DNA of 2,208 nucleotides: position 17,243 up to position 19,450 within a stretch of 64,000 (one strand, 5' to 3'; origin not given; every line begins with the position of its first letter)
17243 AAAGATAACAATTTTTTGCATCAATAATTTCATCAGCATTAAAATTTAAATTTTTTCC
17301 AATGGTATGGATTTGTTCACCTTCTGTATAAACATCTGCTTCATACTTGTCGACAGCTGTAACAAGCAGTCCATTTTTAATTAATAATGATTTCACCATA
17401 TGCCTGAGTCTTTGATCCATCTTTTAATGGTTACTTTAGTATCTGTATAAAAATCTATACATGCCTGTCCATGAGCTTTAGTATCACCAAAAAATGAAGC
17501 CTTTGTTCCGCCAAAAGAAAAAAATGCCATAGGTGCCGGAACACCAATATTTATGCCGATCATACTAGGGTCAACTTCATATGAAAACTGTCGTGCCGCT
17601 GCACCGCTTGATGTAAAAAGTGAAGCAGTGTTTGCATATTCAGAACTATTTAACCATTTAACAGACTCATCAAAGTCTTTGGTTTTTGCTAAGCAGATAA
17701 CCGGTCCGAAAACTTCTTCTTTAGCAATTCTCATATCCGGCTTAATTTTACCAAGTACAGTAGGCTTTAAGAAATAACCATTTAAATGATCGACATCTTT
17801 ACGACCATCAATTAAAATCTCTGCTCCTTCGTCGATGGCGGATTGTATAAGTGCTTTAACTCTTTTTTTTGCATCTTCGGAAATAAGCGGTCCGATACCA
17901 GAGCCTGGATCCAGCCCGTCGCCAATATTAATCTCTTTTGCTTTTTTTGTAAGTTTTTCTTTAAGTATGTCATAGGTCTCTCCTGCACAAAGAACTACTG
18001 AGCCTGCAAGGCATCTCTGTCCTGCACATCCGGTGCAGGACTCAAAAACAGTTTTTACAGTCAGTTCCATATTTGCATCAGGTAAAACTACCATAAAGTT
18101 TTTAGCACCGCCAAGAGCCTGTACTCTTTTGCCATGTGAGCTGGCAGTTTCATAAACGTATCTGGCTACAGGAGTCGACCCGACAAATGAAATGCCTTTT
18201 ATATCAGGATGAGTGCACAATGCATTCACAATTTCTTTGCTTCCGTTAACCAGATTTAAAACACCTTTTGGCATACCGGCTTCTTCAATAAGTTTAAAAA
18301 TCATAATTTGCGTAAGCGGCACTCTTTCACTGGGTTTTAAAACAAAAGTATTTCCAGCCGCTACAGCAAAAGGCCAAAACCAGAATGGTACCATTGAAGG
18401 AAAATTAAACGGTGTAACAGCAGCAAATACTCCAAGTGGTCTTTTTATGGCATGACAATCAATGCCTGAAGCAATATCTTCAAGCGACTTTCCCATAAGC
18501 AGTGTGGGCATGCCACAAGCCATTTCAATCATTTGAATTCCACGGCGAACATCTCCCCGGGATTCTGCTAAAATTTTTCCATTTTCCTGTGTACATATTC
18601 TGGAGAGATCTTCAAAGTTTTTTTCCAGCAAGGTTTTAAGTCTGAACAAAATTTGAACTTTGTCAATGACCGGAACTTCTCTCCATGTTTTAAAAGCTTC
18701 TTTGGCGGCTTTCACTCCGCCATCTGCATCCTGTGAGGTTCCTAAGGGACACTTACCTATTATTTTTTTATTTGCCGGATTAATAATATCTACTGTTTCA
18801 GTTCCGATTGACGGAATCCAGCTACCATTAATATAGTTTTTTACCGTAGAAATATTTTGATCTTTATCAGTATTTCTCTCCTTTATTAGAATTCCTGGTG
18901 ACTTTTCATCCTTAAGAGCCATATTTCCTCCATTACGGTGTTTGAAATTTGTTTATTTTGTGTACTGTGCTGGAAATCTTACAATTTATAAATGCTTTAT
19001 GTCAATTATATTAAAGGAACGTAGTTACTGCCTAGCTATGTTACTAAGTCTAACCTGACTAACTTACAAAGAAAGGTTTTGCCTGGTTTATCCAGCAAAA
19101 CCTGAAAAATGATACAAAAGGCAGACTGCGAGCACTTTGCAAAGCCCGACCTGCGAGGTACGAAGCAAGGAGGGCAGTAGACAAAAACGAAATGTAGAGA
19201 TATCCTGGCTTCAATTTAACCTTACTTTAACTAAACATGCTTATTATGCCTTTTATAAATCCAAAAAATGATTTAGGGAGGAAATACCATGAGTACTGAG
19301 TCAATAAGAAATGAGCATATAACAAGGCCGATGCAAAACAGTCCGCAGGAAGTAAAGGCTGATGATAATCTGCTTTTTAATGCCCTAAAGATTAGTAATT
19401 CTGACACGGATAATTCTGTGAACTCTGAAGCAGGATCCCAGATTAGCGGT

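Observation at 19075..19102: Family of three long hairpins with a conserved RUAAA loop, a bulged G, and compensatory stem changes (19.09, 28.72, 49.97 kb)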

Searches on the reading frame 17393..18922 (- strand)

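Call 10: search_protein_families(library=ncbifam, proteins=[window:17393-18922:-])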
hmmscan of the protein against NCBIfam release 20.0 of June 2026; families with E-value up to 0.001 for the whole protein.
window:17393-18922:- (509 aa): 43 families (the best 25 are shown)
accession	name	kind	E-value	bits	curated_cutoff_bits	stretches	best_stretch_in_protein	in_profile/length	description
TIGR01722.1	MMSDH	subfamily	1.1e-171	571.7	448.5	1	27-502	1-477/477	CoA-acylating methylmalonate-semialdehyde dehydrogenase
NF042993.1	AlphKGSA_gudD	equivalog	1.1e-106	357.5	770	1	26-497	3-477/481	alpha-ketoglutaric semialdehyde dehydrogenase GucD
NF052305.1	DioxValDhHalo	equivalog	6.8e-103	345.1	750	1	26-498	4-479/483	2,5-dioxovalerate dehydrogenase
TIGR01804.1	BADH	equivalog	2.3e-92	309.9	668.6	1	30-496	1-467/467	betaine-aldehyde dehydrogenase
TIGR01780.1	SSADH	subfamily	1.2e-91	307.8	646.35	1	47-496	2-448/448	succinate-semialdehyde dehydrogenase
TIGR02299.1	HpaE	equivalog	8.8e-89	298.3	638.35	1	28-497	2-473/488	5-carboxymethyl-2-hydroxymuconate semialdehyde dehydrogenase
NF045735.1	PaDhStyDPseudo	equivalog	6.5e-88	295.5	850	1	29-497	5-478/483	phenylacetaldehyde dehydrogenase StyD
NF010000.0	PRK13473.1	subfamily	5.8e-85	285.7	615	1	27-481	3-455/475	aminobutyraldehyde dehydrogenase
NF009725.0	PRK13252.1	equivalog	1.1e-83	281.4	593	1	24-497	4-476/488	betaine-aldehyde dehydrogenase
NF002852.0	PRK03137.1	subfamily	1.4e-81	274.8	648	1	31-500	41-512/514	L-glutamate gamma-semialdehyde dehydrogenase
NF040648.1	lactal_redase_Meth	equivalog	4.7e-81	273.2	650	1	30-479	2-443/463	lactaldehyde dehydrogenase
NF008415.0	PRK11241.1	equivalog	3.1e-78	263.6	828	1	20-481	4-463/482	NADP-dependent succinate-semialdehyde dehydrogenase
NF045736.1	PaDhStyDRhodo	equivalog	1.1e-75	255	800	1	27-497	3-474/479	phenylacetaldehyde dehydrogenase StyD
NF007497.0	PRK10090.1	equivalog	1.2e-75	255.2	500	1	25-497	5-474/480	aldehyde dehydrogenase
NF040792.1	glyc_ald_dh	equivalog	3.8e-74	250.4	760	1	28-450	2-426/488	D-glyceraldehyde dehydrogenase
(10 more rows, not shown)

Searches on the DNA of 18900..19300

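Call 27: search_rna_families(source=window, start=18900, end=19300, threshold=evalue, max_evalue=10)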
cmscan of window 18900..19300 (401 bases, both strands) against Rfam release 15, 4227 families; matches with E-value up to 10: 2.
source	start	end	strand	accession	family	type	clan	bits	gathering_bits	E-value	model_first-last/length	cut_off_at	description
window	19065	19106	-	RF00245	mir-19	Gene; miRNA;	CL00110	14.3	50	7.6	1-79/79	no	mir-19 microRNA precursor family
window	18900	19138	-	RF01960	SSU_rRNA_eukarya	Gene; rRNA;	CL00111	8.2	50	6.8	621-877/1831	3'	Eukaryotic small subunit ribosomal RNA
